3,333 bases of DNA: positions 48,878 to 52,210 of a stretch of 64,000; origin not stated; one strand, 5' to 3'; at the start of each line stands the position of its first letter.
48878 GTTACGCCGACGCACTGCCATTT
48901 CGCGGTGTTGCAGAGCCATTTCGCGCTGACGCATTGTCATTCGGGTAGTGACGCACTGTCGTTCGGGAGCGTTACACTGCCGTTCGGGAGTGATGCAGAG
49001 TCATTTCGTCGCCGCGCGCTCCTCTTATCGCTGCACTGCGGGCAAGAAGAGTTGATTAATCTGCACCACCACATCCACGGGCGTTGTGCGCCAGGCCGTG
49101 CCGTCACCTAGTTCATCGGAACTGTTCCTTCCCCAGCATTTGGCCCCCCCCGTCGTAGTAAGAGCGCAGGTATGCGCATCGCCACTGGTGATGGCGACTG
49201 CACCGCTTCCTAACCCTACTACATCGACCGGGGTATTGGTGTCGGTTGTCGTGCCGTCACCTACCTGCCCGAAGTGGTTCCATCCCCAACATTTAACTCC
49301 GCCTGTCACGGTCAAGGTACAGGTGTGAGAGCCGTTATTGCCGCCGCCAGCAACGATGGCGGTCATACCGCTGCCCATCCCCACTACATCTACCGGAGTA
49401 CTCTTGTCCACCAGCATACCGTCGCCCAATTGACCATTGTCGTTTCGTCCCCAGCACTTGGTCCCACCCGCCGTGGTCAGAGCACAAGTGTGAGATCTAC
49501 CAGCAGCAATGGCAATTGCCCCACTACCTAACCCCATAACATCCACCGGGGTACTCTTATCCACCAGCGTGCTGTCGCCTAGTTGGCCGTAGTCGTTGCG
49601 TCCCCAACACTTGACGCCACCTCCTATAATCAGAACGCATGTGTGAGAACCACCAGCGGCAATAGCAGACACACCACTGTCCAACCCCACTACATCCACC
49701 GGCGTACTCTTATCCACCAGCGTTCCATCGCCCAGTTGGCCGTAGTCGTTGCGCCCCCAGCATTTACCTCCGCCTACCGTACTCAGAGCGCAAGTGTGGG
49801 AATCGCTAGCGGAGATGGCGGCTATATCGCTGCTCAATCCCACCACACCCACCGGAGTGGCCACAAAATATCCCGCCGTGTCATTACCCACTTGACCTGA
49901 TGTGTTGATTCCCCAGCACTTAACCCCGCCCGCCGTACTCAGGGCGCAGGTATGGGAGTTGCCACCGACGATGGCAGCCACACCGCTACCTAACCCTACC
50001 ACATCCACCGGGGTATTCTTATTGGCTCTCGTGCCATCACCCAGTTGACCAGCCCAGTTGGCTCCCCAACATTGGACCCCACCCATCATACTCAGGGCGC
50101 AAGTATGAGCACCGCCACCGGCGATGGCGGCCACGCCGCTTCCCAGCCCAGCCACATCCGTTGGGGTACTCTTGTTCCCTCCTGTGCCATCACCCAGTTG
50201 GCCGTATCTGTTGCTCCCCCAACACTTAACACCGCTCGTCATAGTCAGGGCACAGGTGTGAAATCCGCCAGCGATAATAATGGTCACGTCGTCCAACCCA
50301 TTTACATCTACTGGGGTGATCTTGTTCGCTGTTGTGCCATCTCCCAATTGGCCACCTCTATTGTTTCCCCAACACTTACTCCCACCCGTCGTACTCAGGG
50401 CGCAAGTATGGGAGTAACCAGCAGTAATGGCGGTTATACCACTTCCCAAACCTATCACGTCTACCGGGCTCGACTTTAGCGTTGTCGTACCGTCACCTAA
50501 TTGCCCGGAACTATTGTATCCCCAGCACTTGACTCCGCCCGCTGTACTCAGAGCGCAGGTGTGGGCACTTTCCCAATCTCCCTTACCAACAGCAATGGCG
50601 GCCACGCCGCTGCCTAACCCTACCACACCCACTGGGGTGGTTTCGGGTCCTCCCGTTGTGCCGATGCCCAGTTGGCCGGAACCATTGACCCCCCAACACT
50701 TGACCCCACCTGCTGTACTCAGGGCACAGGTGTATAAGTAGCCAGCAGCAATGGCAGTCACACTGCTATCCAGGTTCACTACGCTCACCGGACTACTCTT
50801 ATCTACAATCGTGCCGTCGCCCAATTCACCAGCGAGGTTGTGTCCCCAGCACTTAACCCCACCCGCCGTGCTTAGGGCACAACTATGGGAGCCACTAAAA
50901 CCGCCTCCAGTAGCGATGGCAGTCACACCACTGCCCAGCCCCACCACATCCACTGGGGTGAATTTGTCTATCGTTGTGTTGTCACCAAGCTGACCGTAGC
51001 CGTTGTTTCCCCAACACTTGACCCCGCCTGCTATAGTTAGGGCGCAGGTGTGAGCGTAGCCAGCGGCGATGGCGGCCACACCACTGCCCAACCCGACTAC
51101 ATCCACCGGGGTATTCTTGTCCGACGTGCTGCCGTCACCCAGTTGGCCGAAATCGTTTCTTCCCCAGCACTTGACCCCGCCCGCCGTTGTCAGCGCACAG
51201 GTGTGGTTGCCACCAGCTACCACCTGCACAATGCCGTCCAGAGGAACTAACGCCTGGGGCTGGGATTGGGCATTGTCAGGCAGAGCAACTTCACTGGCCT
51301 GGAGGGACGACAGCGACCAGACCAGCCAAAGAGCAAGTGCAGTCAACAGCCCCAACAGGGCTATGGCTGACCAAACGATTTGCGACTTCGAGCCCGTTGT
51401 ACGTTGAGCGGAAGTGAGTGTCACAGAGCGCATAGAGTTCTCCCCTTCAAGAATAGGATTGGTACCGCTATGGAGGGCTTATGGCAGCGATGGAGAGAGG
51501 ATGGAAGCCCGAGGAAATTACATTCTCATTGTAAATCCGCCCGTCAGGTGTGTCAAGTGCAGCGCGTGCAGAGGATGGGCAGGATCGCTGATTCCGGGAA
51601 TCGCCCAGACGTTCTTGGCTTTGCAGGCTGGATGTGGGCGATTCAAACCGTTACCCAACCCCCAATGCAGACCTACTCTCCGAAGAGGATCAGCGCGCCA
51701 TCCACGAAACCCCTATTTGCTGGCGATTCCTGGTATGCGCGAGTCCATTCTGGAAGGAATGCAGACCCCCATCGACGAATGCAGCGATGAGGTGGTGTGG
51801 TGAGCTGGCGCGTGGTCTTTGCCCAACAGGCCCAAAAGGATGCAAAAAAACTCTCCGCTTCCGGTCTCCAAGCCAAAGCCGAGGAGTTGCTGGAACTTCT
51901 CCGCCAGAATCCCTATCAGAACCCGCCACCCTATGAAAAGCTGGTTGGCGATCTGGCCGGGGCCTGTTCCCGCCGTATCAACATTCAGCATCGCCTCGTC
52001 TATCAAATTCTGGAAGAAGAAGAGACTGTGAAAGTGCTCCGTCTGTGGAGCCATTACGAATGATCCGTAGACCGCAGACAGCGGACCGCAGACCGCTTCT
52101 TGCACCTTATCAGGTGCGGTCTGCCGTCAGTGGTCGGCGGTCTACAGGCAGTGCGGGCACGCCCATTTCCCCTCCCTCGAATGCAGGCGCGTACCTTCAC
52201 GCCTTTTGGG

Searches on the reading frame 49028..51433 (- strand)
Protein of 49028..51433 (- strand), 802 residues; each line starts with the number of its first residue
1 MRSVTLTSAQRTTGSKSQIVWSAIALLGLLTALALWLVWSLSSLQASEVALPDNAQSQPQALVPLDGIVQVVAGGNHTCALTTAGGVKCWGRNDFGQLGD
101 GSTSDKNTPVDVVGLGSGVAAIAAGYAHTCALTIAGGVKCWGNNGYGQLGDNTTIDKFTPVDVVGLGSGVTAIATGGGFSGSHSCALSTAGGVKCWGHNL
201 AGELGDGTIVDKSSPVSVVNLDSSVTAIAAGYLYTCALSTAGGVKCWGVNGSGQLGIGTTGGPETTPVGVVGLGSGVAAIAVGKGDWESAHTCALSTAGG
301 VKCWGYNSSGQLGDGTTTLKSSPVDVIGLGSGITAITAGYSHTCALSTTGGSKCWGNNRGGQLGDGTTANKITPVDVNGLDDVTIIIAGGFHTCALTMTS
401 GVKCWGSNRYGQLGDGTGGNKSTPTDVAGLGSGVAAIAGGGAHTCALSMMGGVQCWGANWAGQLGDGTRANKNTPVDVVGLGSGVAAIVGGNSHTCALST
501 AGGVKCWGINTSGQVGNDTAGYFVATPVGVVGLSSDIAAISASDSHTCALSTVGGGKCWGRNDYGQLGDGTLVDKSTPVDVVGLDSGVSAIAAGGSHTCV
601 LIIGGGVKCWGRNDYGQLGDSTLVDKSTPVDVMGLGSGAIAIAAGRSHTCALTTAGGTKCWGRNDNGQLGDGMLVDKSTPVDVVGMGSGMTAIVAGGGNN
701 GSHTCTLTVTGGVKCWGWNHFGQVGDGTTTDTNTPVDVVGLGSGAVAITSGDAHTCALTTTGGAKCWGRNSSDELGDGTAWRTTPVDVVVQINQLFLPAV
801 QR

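Call 69: search_protein_families(library=pfam, proteins=[window:49028-51433:-], max_evalue=0.0001)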
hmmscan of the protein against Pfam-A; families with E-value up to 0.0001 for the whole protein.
window:49028-51433:- (802 aa): 4 families
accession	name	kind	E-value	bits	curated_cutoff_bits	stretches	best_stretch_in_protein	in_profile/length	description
PF25390.1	WD40_RLD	-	9.6e-137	456.6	150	3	194-517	3-332/363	RCC1-like domain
PF00415.24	RCC1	-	1.5e-113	371.7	21.7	10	558-601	6-50/50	Regulator of chromosome condensation (RCC1) repeat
PF13540.12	RCC1_2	-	1.6e-100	327.1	22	11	68-97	1-30/30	Regulator of chromosome condensation (RCC1) repeat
PF25384.1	Alsin_RLD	-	2.4e-22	80.3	100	0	559-621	247-310/405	Alsin RCC1-like domain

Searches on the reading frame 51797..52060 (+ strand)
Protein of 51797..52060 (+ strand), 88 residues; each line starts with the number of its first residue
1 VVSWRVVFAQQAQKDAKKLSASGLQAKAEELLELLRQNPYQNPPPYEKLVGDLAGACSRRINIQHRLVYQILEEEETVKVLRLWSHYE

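Call 69: search_protein_families(library=pfam, proteins=[window:51797-52060:+], max_evalue=0.0001)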
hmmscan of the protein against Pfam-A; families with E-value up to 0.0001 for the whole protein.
window:51797-52060:+ (88 aa): 2 families
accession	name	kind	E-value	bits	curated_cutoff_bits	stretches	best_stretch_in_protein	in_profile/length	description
PF05016.21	ParE_toxin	-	1e-09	39.3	23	1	6-86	1-85/89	ParE toxin of type II toxin-antitoxin system, parDE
PF06769.20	YoeB_toxin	-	1.4e-08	35.1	27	1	25-87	20-80/80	YoeB-like toxin of bacterial type II toxin-antitoxin system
